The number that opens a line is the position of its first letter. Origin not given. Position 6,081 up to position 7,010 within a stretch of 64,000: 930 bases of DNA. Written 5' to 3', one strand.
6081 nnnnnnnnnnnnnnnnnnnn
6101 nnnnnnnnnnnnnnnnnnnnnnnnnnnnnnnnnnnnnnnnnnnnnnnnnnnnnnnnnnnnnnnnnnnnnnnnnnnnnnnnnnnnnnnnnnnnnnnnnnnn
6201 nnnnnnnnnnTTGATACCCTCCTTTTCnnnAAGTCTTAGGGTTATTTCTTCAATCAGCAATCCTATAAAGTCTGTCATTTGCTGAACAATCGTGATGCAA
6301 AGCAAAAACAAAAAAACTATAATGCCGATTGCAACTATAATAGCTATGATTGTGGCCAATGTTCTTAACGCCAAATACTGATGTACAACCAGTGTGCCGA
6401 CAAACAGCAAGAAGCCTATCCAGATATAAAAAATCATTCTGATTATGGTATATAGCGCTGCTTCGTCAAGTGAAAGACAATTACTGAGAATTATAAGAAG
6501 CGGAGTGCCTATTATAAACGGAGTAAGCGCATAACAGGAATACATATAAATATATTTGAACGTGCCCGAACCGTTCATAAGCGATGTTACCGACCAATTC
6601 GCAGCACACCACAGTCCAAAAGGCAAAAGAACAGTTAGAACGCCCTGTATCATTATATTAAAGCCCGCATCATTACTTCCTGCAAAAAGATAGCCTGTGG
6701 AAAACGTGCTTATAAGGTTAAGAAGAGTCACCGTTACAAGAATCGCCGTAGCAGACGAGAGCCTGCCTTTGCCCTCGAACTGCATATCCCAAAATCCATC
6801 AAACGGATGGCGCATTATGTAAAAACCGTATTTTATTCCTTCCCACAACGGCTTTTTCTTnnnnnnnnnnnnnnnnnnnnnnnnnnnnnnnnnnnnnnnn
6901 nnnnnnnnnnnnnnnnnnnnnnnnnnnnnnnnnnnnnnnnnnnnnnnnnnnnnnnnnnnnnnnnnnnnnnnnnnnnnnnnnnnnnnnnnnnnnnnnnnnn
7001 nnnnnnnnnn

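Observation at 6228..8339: Extracellular NHL beta-propeller fused to a Yip1-type polytopic membrane domain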

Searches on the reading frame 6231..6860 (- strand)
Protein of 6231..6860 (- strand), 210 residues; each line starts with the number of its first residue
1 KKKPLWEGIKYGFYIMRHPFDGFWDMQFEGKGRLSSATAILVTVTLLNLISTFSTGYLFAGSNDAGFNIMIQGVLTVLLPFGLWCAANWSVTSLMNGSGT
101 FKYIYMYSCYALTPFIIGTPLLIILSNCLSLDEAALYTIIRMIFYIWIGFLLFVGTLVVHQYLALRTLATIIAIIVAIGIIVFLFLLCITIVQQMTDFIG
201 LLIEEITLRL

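Call 55: search_solved_structures(query=A3, max_evalue=10)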
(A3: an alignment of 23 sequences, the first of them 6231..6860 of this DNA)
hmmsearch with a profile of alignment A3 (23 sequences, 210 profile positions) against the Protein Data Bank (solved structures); distinct sequences matched with E-value up to 10: 0.
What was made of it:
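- On Yip1 family (Pfam PF04893): No PDB chain matches the Yip1-domain profile even at E 10 (call 55).
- Closest known: Eukaryotic Yip1/Yif1. Different: No solved structure exists for comparison (call 55).
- Tried and rejected: A profile of the Yip1 part found no PDB chain at E 10 (call 55).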

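Call 56: search_protein_families(library=pfam, alignment_id=A3, max_evalue=0.1)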
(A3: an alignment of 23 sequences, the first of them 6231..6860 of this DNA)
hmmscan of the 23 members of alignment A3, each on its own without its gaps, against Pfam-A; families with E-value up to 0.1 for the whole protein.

A. member 1, window:6231-6860:- (210 aa): 1 family
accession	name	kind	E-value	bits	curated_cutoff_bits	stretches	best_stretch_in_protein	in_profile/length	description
PF04893.22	Yip1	-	1.3e-13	51.6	28.6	1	14-185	2-172/173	Yip1 domain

B. families by the number of members that match (of 23 scanned): 4 families
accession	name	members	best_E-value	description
PF04893.22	Yip1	23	5.1e-19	Yip1 domain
PF09843.14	DUF2070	3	0.029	Predicted membrane protein (DUF2070)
PF06341.16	DUF1056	1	0.011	Protein of unknown function (DUF1056)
PF16982.10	Flp1_like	1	0.016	Putative Flagellin, Flp1-like, domain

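Call 58: find_homologous_proteins(query=A3, max_evalue=0.001)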
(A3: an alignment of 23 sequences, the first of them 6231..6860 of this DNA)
Query A3 (23 sequences) (210 aa, profile of the alignment): 3028 proteins with E <= 0.001 among 8000 candidates; the best 120 are listed.
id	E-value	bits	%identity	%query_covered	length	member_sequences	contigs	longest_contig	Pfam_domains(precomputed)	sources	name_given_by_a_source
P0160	3.5e-85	303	41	99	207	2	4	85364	PF04893.23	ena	-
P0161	6.3e-85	302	37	99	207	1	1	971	PF04893.23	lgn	-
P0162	8.1e-85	302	40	97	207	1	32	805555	PF04893.23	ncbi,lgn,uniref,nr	ncbi:Yip1 family protein [Paenibacillus lautus]|uniref:Yip1 family protein n=1 Tax=Paenibacillus lau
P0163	1.7e-84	301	41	97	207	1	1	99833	PF04893.23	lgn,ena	-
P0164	1.8e-84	301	40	97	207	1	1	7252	PF04893.23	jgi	jgi:hypothetical protein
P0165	2.4e-84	300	41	97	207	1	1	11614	PF04893.23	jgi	jgi:hypothetical protein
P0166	4.0e-84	300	36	97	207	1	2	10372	PF04893.23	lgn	-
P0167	5.0e-84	299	36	97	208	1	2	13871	PF04893.23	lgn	-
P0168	5.6e-84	299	38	97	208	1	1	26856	PF04893.23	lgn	-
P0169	5.8e-84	299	38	97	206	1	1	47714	PF04893.23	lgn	-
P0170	5.9e-84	299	38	97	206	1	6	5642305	PF04893.23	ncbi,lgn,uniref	ncbi:Yip1 family protein [Paenibacillus sp. DYY-L-2]|uniref:Yip1 family protein n=1 Tax=Paenibacillu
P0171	6.2e-84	299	38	97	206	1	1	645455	PF04893.23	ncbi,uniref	ncbi:Yip1 family protein [Paenibacillus puldeungensis]|uniref:Yip1 family protein n=1 Tax=Paenibacil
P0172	8.4e-84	299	41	97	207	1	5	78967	PF04893.23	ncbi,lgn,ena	-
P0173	1.4e-83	298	36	97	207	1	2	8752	PF04893.23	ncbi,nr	ncbi:MAG: YIP1 family protein [Firmicutes bacterium]|nr:YIP1 family protein [Bacillota bacterium]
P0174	1.5e-83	298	38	97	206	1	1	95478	PF04893.23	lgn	-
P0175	1.5e-83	298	41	97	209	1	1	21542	PF04893.23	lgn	-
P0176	1.8e-83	297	39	95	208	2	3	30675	PF04893.23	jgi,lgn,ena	jgi:hypothetical protein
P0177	1.9e-83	297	36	97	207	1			PF04893.23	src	-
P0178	4.3e-83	296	41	97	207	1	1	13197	PF04893.23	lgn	-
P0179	4.5e-83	296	34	97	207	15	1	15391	PF04893.23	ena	-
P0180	4.5e-83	296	37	97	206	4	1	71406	PF04893.23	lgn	-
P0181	4.8e-83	296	39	95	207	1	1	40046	PF04893.23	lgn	-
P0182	5.7e-83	296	42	97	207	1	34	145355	PF04893.23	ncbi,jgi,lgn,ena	ncbi:MAG TPA: YIP1 family protein [Clostridia bacterium]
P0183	6.0e-83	296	40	97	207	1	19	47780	PF04893.23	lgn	-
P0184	6.4e-83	296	38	97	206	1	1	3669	PF04893.23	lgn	-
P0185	7.1e-83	295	42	97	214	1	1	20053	PF04893.23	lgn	-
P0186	7.7e-83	295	39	97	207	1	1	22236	PF04893.23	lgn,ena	-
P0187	8.9e-83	295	39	96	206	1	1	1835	PF04893.23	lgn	-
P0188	1.1e-82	295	35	97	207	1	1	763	PF04893.23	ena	-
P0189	1.3e-82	295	40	97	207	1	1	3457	PF04893.23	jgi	jgi:hypothetical protein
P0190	1.5e-82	294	34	97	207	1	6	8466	PF04893.23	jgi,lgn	jgi:hypothetical protein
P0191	2.1e-82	294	39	97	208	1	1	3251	PF04893.23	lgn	-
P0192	2.2e-82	294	39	96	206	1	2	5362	PF04893.23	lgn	-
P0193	3.0e-82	293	38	97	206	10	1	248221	PF04893.23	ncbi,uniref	ncbi:Yip1 family protein [Paenibacillus sp. A14]|uniref:Yip1 family protein n=1 Tax=Paenibacillus sp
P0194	3.7e-82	293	34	97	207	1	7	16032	PF04893.23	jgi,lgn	jgi:hypothetical protein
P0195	4.0e-82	293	34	97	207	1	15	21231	PF04893.23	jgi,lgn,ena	jgi:hypothetical protein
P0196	4.5e-82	293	34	97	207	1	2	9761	PF04893.23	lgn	-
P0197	4.5e-82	293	42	97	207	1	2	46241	PF04893.23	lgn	-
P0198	4.5e-82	293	41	97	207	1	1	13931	PF04893.23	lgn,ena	-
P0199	4.5e-82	293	42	97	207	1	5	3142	PF04893.23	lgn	-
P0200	4.7e-82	293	34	97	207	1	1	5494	PF04893.23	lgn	-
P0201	6.8e-82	292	33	97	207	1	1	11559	PF04893.23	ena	-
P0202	6.9e-82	292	34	97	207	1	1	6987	PF04893.23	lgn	-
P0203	7.6e-82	292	42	97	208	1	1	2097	PF04893.23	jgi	-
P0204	8.2e-82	292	34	97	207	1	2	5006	PF04893.23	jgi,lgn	jgi:hypothetical protein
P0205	8.9e-82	292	34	97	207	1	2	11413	PF04893.23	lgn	-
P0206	9.8e-82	292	43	99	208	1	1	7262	PF04893.23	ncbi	-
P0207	1.1e-81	292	42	97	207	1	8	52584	PF04893.23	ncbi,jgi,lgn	jgi:hypothetical protein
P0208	1.2e-81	291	38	99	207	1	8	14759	PF04893.23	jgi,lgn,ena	-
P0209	1.2e-81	291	34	97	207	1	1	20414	PF04893.23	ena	-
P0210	1.5e-81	291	39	97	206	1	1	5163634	PF04893.23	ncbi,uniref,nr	ncbi:Yip1 family protein [Bacillus sp. FJAT-28004]|uniref:Yip1 family protein n=1 Tax=Bacillus sp. F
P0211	1.6e-81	291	42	99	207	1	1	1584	PF04893.23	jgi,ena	-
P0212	2.4e-81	290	37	97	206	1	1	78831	PF04893.23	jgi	jgi:hypothetical protein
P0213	2.9e-81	290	41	97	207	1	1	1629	PF04893.23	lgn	-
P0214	2.9e-81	290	40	97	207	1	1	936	PF04893.23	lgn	-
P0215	3.1e-81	290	41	97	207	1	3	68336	PF04893.23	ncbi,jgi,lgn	jgi:hypothetical protein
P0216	3.6e-81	290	43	97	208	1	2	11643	PF04893.23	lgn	-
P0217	3.9e-81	290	41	97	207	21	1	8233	PF04893.23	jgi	-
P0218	4.0e-81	290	40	95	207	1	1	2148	PF04893.23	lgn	-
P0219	4.9e-81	289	41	97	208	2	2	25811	PF04893.23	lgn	-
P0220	5.1e-81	289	39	97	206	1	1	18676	PF04893.23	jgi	jgi:hypothetical protein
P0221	5.4e-81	289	36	96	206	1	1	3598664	PF04893.23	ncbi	ncbi:Yip1 family protein [Paenibacillus sp. Marseille-Q7038]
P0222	5.7e-81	289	34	97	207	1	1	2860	PF04893.23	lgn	-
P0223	6.8e-81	289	40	97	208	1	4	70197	PF04893.23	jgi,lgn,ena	-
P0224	7.9e-81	289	38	97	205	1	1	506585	PF04893.23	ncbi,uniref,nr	ncbi:Yip1 family protein [Paenibacillus lemnae]|uniref:YIP1 family protein n=1 Tax=Paenibacillus lem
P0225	8.5e-81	289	36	96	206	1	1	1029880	PF04893.23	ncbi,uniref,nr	ncbi:Yip1 family protein [Paenibacillus gallinarum]|uniref:YIP1 family protein n=1 Tax=Paenibacillus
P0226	9.2e-81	289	41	97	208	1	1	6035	PF04893.23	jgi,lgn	jgi:hypothetical protein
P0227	1.1e-80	288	40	97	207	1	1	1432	PF04893.23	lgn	-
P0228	1.1e-80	288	38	96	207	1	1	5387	PF04893.23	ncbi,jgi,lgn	jgi:hypothetical protein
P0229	1.3e-80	288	40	95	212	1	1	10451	PF04893.23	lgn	-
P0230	1.3e-80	288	42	97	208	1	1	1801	PF04893.23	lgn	-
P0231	1.6e-80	288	40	97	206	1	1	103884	PF04893.23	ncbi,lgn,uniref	ncbi:Yip1 family protein [Paenibacillus sp. GCM10023250]|uniref:Yip1 family protein n=1 Tax=Paenibac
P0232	1.7e-80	288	41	97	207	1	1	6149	PF04893.23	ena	-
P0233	1.8e-80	288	34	97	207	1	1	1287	PF04893.23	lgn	-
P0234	1.9e-80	288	41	97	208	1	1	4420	PF04893.23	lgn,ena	-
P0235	1.9e-80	288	41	97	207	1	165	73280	PF04893.23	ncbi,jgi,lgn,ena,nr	ncbi:MAG: YIP1 family protein [Clostridiaceae bacterium]|jgi:hypothetical protein|nr:YIP1 family pro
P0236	2.0e-80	287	36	96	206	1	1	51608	PF04893.23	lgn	-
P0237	2.3e-80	287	39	95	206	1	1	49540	PF04893.23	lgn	-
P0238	2.7e-80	287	41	96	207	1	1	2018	PF04893.23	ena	-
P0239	2.7e-80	287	34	97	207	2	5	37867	PF04893.23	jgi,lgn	-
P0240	2.8e-80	287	36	97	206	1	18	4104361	PF04893.23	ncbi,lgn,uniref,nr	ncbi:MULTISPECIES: Yip1 family protein [Paenibacillus]|uniref:Yip1 domain-containing protein n=1 Tax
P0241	2.9e-80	287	37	97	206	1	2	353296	PF04893.23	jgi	-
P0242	3.3e-80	287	40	99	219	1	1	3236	PF04893.23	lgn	-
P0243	3.4e-80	287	36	98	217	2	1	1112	PF04893.23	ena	-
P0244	3.6e-80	287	42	97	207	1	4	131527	PF04893.23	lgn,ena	-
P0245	4.1e-80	286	37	97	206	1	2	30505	PF04893.23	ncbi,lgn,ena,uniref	ncbi:hypothetical protein HNQ56_004818 [Anaerotaenia torta]|uniref:Yip1 family protein n=1 Tax=Anaer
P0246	5.5e-80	286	34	97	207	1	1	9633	PF04893.23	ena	-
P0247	5.8e-80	286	39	97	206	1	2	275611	PF04893.23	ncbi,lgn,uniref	ncbi:Yip1 family protein [Paenibacillus thailandensis]|uniref:Yip1 family protein n=1 Tax=Paenibacil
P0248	6.2e-80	286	36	98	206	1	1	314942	PF04893.23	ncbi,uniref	ncbi:YIP1 family protein [Gorillibacterium sp. CAU 1737]|uniref:YIP1 family protein n=1 Tax=Gorillib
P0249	6.4e-80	286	41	97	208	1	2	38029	PF04893.23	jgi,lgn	-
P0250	6.4e-80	286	38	99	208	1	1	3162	PF04893.23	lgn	-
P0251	6.5e-80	286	40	96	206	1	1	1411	PF04893.23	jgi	jgi:hypothetical protein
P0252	6.7e-80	286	39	98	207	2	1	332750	PF04893.23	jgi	jgi:hypothetical protein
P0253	7.8e-80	286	39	96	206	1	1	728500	PF04893.23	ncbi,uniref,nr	ncbi:Yip1 family protein [Paenibacillus harenae]|uniref:Yip1 domain-containing protein n=1 Tax=Paeni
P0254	7.8e-80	286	43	97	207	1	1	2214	PF04893.23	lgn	-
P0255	7.9e-80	286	37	96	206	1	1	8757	PF04893.23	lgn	-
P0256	8.3e-80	285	38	95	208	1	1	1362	PF04893.23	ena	-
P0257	1.0e-79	285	39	97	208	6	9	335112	PF04893.23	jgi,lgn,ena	-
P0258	1.0e-79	285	37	97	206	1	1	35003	PF04893.23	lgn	-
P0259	1.1e-79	285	39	95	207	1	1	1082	PF04893.23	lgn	-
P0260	1.2e-79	285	39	96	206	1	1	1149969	PF04893.23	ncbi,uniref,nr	ncbi:Yip1 family protein [Paenibacillus harenae]|uniref:Yip1 family protein n=1 Tax=Paenibacillus ha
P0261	1.2e-79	285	42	97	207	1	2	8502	PF04893.23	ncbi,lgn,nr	ncbi:MAG TPA: YIP1 family protein [Bacillota bacterium]|nr:YIP1 family protein [Bacillota bacterium]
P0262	1.3e-79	285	38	97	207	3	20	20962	PF04893.23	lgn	-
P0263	1.4e-79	285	37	97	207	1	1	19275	PF04893.23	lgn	-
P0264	1.6e-79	285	39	97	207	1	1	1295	PF04893.23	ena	-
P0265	1.6e-79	285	39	96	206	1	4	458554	PF04893.23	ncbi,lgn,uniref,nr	ncbi:Yip1 family protein [Paenibacillus harenae]|uniref:Yip1 family protein n=1 Tax=Paenibacillus ha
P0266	1.7e-79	284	37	96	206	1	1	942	PF04893.23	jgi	jgi:hypothetical protein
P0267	2.2e-79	284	39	97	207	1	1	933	PF04893.23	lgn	-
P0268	2.3e-79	284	39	96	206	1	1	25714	PF04893.23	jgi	jgi:hypothetical protein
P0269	2.3e-79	284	37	99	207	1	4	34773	PF04893.23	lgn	-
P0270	2.5e-79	284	39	98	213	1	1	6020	PF04893.23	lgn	-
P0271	2.8e-79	284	40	97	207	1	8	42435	PF04893.23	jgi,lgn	jgi:hypothetical protein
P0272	2.8e-79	284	46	97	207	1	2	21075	PF04893.23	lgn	-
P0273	2.9e-79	284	38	94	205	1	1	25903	PF04893.23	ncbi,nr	ncbi:MAG: YIP1 family protein [Lachnospiraceae bacterium]|nr:YIP1 family protein [Lachnospiraceae ba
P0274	3.1e-79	284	39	97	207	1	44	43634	PF04893.23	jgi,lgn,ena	-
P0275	3.3e-79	284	39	96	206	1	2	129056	PF04893.23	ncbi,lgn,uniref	ncbi:Yip1 family protein [Paenibacillus sp. 2TAB19]|uniref:Yip1 family protein n=1 Tax=Paenibacillus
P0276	3.4e-79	283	39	97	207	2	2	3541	PF04893.23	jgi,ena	-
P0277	4.0e-79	283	42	97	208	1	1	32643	PF04893.23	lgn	-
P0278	4.0e-79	283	38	96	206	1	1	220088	PF04893.23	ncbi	ncbi:MAG: Yip1 family protein [Bacillota bacterium]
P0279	4.8e-79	283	37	96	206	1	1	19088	PF04893.23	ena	-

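Call 63: search_protein_representatives(protein=window:6231-6860:-)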
Query: 210 residues. Proteins with E-value up to 0.001 (for the whole library): 1544; up to 1e-10: 1020; up to 1e-30: 147. The best 150 are listed.
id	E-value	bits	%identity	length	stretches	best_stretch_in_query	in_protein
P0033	1.8e-69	250.1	56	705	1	6-209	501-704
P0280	1.4e-56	208.0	49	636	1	5-209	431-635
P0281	1.1e-46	175.7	45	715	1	1-209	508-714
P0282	4.6e-42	160.6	40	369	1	2-210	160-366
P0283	8.6e-42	159.7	39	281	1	4-209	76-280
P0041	1.7e-41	158.7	41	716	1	5-209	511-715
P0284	2.0e-41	158.5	38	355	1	8-209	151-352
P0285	3.0e-41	157.9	42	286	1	7-209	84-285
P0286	1.5e-40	155.6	38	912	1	1-210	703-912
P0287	2.9e-40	154.7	36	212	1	6-210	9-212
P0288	3.4e-40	154.4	45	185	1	26-210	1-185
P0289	5.8e-40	153.7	39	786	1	5-209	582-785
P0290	1.0e-39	152.9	41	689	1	11-209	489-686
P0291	1.5e-39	152.3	38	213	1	3-210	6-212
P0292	1.8e-39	152.1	39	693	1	7-209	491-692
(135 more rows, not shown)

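Call 72: find_encoding_contigs(protein=P0162, flank=10000, max_places=2)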
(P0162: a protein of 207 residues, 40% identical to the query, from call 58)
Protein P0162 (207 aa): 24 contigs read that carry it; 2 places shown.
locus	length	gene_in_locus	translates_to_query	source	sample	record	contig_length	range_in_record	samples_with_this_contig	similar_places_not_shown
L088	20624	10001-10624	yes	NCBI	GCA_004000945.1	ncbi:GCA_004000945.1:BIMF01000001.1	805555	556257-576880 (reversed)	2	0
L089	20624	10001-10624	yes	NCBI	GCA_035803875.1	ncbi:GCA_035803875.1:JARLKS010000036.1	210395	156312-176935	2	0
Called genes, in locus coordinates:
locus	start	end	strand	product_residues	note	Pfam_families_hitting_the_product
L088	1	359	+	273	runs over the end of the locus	PF07833:Cu_amine_oxidN1 (faint), PF00080:Sod_Cu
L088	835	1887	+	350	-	PF00356:LacI, PF00532:Peripla_BP_1, PF13407:Peripla_BP_4, PF13377:Peripla_BP_3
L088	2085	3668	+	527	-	PF01547:SBP_bac_1, PF13416:SBP_bac_8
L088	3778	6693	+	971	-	PF01547:SBP_bac_1, PF13416:SBP_bac_8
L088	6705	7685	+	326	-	PF00528:BPD_transp_1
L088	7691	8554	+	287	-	PF00528:BPD_transp_1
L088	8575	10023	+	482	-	PF25021:TEN_NHL (faint), PF01436:NHL (faint), PF08450:SGL (faint), PF13414:TPR_11 (weak)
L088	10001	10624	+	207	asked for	PF04893:Yip1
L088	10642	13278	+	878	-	PF18952:DUF5696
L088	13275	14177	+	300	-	PF00528:BPD_transp_1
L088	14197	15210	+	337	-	PF00528:BPD_transp_1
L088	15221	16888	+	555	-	PF14587:Glyco_hydr_30_2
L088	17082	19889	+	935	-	PF01301:Glyco_hydro_35, PF02449:Glyco_hydro_42 (weak), PF13364:BetaGal_ABD2 (faint), PF21317:BetaGal_ABD_1 (weak), PF21467:BetaGal_gal-bd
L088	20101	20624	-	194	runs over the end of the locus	-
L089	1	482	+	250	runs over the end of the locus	PF07833:Cu_amine_oxidN1 (faint), PF00080:Sod_Cu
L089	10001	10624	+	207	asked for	PF04893:Yip1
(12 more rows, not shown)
